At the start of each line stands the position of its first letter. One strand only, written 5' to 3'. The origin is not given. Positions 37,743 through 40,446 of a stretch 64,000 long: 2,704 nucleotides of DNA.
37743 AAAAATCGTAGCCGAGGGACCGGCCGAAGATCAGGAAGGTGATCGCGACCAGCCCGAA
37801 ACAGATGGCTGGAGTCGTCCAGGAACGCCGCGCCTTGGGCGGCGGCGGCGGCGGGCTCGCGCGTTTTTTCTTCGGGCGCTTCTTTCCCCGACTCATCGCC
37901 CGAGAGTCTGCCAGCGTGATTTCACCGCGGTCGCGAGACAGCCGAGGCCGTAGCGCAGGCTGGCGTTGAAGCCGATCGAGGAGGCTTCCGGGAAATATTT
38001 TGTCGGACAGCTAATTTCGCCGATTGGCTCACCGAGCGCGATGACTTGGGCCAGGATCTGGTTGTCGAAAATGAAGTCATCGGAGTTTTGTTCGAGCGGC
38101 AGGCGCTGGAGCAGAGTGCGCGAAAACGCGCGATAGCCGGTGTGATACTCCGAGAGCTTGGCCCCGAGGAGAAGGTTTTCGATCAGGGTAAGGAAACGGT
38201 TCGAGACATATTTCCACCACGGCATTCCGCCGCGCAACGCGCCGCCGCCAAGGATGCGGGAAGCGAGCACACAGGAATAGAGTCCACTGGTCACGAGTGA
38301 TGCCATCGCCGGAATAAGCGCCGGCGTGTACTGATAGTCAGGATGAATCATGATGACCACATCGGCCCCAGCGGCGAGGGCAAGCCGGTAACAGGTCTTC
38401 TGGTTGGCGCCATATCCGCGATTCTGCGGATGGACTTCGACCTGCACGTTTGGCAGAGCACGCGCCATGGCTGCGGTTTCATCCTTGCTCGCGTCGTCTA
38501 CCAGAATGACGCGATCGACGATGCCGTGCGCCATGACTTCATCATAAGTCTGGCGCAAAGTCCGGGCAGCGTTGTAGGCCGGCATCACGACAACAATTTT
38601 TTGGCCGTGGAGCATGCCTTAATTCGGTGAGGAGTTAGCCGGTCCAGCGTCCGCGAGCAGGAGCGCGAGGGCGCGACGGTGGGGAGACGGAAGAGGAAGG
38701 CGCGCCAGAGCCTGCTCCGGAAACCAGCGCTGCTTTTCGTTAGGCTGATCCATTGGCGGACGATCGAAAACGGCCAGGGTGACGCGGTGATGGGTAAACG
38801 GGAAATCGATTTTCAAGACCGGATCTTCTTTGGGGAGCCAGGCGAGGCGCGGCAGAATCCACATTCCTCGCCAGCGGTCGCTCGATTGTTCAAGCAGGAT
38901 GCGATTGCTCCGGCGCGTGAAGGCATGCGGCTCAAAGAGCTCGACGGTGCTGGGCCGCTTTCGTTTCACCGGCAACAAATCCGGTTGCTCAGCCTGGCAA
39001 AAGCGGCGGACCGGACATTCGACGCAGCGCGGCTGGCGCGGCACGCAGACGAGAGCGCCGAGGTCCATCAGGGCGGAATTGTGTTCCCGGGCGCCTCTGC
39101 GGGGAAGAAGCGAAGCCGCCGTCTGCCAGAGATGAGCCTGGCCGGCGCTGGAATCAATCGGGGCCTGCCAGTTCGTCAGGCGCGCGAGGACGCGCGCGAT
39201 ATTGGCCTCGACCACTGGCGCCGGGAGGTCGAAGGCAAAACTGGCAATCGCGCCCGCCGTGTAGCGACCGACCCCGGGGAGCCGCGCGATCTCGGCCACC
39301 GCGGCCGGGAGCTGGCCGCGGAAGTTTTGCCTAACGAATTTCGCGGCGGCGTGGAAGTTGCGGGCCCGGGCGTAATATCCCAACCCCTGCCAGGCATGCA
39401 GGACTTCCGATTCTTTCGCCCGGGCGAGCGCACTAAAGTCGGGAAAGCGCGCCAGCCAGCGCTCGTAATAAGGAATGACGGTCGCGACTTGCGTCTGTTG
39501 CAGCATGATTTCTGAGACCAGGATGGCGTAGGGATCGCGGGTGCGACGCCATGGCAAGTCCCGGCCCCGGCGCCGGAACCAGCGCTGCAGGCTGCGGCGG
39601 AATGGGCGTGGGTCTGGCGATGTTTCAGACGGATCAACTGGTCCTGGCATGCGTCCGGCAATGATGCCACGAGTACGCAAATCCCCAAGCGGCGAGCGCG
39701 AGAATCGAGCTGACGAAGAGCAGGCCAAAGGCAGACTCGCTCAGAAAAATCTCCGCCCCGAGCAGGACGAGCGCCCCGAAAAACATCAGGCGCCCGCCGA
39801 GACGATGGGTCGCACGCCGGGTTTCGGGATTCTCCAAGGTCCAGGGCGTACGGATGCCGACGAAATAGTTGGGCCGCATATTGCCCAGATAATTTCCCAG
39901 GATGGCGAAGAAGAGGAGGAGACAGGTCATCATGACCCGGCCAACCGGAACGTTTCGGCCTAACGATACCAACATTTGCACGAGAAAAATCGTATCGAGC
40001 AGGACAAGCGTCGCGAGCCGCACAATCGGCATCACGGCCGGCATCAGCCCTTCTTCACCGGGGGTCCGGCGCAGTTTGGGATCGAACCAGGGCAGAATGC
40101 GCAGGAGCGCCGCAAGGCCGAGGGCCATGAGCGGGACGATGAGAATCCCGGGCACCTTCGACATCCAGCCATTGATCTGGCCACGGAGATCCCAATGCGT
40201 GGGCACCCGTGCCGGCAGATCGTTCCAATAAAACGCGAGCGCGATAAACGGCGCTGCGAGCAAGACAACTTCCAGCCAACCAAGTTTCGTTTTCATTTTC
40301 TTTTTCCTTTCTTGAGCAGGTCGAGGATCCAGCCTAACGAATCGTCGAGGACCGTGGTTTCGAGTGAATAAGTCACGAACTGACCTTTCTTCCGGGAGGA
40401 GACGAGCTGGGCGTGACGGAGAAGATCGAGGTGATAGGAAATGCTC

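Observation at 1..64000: Hyper-abundant, strand-symmetric 9-mer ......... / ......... spread through the whole window (about one per 850 bp)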

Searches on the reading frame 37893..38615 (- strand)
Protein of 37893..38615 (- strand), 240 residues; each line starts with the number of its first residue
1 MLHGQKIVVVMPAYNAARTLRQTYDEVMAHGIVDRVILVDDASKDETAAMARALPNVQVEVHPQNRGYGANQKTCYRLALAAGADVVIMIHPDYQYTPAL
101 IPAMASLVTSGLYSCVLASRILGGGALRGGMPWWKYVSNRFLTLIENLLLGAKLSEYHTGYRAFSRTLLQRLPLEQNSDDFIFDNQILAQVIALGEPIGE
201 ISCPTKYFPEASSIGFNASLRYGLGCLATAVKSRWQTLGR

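Call 36: search_protein_families(library=pfam, proteins=[window:37893-38615:-], max_evalue=0.00001)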
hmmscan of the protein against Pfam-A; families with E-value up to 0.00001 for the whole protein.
window:37893-38615:- (240 aa): 1 family
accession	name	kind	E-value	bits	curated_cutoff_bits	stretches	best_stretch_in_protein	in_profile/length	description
PF00535.33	Glycos_transf_2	-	2.3e-21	76.9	23.3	1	9-171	2-166/168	Glycosyl transferase family 2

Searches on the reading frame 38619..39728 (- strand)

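Call 36: search_protein_families(library=pfam, proteins=[window:38619-39728:-], max_evalue=0.00001)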
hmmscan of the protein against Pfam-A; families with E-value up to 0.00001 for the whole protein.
window:38619-39728:- (369 aa): 3 families
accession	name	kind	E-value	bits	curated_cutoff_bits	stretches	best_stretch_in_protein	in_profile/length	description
PF00730.31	HhH-GPD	-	1.1e-19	71.2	26.2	1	71-194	1-96/108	HhH-GPD superfamily base excision DNA repair protein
PF00633.29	HHH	-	2.9e-07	30.4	24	1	136-164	2-30/30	Helix-hairpin-helix motif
PF14815.12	NUDIX_4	-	6.1e-07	29.7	35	1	273-355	7-112/113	NUDIX domain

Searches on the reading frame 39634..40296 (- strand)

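Call 36: search_protein_families(library=pfam, proteins=[window:39634-40296:-], max_evalue=0.00001)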
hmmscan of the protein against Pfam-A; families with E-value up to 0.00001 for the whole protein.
window:39634-40296:- (220 aa): 2 families
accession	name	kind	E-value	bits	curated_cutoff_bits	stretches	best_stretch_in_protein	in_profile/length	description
PF07853.16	DUF1648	-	4.6e-17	61.8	28.7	1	11-58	1-48/49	Domain of unknown function (DUF1648)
PF13630.11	SdpI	-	2.3e-15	56.9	28.2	1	140-208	2-70/71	SdpI/YfhL protein family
